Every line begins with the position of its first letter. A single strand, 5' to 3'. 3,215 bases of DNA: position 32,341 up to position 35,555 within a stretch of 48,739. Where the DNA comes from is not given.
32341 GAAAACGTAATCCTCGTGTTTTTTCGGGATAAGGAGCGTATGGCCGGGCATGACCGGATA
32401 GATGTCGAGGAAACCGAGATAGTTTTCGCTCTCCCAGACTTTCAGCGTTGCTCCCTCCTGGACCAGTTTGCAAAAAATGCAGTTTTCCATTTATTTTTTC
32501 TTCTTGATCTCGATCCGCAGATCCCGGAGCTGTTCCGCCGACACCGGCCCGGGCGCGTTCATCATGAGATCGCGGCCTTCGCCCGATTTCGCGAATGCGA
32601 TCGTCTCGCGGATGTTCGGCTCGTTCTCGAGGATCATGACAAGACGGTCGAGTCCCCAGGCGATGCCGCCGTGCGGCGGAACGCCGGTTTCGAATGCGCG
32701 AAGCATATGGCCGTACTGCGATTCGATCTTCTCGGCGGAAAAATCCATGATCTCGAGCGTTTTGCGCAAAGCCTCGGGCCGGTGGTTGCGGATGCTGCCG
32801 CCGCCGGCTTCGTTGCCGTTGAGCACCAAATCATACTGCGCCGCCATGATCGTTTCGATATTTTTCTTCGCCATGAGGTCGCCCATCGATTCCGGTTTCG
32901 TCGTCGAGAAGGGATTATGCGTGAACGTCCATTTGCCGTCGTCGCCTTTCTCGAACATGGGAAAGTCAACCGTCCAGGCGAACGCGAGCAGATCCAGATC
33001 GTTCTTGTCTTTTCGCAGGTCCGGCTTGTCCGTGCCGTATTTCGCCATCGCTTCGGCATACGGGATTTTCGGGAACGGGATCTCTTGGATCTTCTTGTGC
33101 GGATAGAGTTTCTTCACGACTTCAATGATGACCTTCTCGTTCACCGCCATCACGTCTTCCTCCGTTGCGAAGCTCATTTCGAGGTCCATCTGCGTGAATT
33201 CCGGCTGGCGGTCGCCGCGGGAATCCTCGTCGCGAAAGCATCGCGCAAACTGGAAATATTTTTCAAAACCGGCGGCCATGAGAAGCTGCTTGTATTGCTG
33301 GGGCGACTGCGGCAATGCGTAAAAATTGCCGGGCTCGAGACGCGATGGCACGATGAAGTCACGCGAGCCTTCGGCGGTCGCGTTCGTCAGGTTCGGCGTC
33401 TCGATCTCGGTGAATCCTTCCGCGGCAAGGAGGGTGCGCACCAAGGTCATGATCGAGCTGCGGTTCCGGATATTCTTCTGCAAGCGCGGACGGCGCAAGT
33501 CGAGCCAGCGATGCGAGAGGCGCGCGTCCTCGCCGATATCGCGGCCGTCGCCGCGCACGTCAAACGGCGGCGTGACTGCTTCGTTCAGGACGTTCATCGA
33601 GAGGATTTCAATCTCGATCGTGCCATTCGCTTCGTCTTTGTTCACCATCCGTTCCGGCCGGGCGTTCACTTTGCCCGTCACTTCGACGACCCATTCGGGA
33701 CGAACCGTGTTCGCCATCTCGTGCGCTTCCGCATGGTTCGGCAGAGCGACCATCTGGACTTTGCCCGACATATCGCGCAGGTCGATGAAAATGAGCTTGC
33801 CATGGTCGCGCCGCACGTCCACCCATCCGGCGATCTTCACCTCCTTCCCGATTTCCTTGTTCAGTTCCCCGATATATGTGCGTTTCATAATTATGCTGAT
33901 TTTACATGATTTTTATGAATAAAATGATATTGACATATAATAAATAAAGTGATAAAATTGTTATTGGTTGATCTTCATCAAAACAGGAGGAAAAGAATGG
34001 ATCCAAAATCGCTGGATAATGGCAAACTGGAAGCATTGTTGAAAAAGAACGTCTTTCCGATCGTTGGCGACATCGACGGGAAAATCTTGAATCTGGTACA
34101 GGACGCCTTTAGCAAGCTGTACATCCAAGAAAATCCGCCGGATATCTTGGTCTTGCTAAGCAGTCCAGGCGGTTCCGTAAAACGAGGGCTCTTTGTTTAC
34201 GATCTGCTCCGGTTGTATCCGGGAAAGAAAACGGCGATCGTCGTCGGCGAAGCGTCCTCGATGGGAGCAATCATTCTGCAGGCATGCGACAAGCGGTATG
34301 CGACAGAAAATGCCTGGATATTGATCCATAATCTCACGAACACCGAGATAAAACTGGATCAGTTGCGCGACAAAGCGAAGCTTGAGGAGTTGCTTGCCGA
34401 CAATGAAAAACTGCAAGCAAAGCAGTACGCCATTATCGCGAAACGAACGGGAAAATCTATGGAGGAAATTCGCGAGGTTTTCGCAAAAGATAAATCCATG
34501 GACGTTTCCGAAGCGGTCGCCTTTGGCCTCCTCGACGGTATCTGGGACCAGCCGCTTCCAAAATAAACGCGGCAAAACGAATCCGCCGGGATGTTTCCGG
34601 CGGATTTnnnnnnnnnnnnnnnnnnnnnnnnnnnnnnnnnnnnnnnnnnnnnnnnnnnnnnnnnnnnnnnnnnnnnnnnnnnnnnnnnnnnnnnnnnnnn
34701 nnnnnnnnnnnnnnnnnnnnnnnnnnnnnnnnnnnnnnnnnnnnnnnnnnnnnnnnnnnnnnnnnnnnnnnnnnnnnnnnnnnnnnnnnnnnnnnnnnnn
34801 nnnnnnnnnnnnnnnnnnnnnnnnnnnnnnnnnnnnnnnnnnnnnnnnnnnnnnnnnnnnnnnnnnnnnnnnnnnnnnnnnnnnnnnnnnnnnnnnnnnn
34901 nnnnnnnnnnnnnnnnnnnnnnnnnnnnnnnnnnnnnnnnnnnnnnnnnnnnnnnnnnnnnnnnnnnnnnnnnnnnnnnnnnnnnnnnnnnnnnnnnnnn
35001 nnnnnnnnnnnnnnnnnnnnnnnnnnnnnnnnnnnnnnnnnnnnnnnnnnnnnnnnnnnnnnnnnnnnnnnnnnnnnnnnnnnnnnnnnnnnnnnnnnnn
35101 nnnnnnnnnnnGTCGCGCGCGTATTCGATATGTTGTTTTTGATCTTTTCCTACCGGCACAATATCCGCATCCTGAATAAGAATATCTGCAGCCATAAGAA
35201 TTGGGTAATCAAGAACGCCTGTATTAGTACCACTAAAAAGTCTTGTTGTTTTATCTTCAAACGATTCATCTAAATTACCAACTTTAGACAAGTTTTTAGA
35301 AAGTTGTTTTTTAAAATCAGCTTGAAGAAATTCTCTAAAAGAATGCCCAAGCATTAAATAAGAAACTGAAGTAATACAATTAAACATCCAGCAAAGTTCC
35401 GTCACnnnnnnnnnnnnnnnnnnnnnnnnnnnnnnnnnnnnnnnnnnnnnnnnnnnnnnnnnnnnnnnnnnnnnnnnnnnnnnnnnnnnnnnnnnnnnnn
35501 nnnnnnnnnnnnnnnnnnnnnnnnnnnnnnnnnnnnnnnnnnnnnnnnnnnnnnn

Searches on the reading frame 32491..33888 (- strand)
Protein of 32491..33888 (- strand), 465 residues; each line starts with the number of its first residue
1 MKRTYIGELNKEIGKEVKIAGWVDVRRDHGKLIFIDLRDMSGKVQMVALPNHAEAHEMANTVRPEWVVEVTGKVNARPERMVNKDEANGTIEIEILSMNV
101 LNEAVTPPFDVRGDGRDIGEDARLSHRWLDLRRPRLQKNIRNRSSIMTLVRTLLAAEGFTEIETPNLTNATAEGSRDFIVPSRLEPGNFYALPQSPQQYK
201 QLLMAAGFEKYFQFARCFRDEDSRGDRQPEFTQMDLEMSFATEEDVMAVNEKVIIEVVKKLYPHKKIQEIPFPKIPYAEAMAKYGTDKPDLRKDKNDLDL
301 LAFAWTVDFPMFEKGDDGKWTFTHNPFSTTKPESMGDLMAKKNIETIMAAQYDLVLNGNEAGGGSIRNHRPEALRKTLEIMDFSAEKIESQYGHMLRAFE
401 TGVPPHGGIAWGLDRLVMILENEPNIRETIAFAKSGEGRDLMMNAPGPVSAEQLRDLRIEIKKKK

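Call 7: search_protein_families(library=pfam, proteins=[window:32491-33888:-])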
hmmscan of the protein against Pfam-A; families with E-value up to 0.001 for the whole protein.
window:32491-33888:- (465 aa): 2 families
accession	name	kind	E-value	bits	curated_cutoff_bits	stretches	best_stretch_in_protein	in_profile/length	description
PF00152.25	tRNA-synt_2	-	2.2e-106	355.8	25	1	120-434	2-306/308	tRNA synthetases class II (D, K and N)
PF01336.31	tRNA_anti-codon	-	2.6e-17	63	27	1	17-100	1-74/75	OB-fold nucleic acid binding domain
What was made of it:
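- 32491..33888 (-): aspS (class II Asp/Asn-type synthetase, 465 aa). It is the fifth aaRS gene, has no block, and serves as an internal control. Pfam tRNA-synt_2 and OB anticodon-binding domain (call 7).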

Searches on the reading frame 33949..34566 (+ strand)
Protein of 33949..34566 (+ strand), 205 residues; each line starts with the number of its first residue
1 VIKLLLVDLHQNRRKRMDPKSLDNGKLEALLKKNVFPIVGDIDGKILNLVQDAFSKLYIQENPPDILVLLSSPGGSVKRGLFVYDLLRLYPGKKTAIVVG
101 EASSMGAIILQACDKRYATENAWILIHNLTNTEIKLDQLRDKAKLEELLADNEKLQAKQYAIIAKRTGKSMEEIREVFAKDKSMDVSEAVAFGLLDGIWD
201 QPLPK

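Call 4: search_protein_families(library=pfam, proteins=[window:33949-34566:+])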
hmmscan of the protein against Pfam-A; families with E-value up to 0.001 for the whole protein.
window:33949-34566:+ (205 aa): 1 family
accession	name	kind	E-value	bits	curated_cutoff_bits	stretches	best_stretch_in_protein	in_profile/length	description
PF00574.28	CLP_protease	-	1e-27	97.6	20.2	1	28-200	11-180/182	Clp protease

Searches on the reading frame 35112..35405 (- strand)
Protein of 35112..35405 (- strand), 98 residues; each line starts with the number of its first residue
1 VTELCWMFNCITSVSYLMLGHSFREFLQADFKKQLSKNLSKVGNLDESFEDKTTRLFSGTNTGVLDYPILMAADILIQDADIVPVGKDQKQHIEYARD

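Call 46: find_related_loci(query=window:35112-35405:-, collection=metagenome_contigs, flank=10000)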
Query window:35112-35405:- (98 aa) in metagenome_contigs; peptide patterns used: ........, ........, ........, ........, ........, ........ (x = any residue, [..] = any of these).
600 stretches matched a pattern (row limit reached: there are more); 542 encode a relative of the query (tblastn E <= 1e-3); the best 80 are kept; 80 distinct loci.
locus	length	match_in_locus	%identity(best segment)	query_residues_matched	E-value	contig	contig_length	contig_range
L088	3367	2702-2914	49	1-98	2e-27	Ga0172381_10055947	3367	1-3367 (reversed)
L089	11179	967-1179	50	1-98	2e-27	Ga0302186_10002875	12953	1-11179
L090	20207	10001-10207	50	3-98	2e-27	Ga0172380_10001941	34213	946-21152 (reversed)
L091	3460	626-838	49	1-98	5e-27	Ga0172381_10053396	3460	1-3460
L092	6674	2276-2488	48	1-98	1e-26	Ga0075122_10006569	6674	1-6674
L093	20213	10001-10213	50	1-98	2e-26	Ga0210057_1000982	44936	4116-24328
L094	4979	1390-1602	48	1-98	3e-26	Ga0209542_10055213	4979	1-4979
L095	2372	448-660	48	1-98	3e-26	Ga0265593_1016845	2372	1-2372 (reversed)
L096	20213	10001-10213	51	1-98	4e-26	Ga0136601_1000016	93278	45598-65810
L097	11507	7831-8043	47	1-98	4e-26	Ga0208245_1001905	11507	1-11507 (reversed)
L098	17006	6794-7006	49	1-98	6e-26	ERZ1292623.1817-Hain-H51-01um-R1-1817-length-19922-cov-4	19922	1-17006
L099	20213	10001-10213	47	1-98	7e-26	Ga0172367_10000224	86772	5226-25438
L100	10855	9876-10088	48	1-98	1e-25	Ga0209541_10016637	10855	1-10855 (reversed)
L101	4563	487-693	47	3-98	2e-25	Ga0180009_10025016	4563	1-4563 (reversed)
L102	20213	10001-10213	47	1-98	1e-25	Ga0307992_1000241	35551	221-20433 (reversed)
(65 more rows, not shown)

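Call 76: find_related_loci(query=window:35130-35384:-, collection=viral_contigs, flank=5000)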
Query window:35130-35384:- (85 aa) in viral_contigs; peptide patterns used: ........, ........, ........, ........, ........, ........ (x = any residue, [..] = any of these).
20 stretches matched a pattern; 4 encode a relative of the query (tblastn E <= 1e-3); 4 distinct loci.
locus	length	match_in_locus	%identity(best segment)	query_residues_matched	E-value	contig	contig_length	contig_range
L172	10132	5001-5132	64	41-85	3e-16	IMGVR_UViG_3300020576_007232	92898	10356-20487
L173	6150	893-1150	44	9-85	1e-15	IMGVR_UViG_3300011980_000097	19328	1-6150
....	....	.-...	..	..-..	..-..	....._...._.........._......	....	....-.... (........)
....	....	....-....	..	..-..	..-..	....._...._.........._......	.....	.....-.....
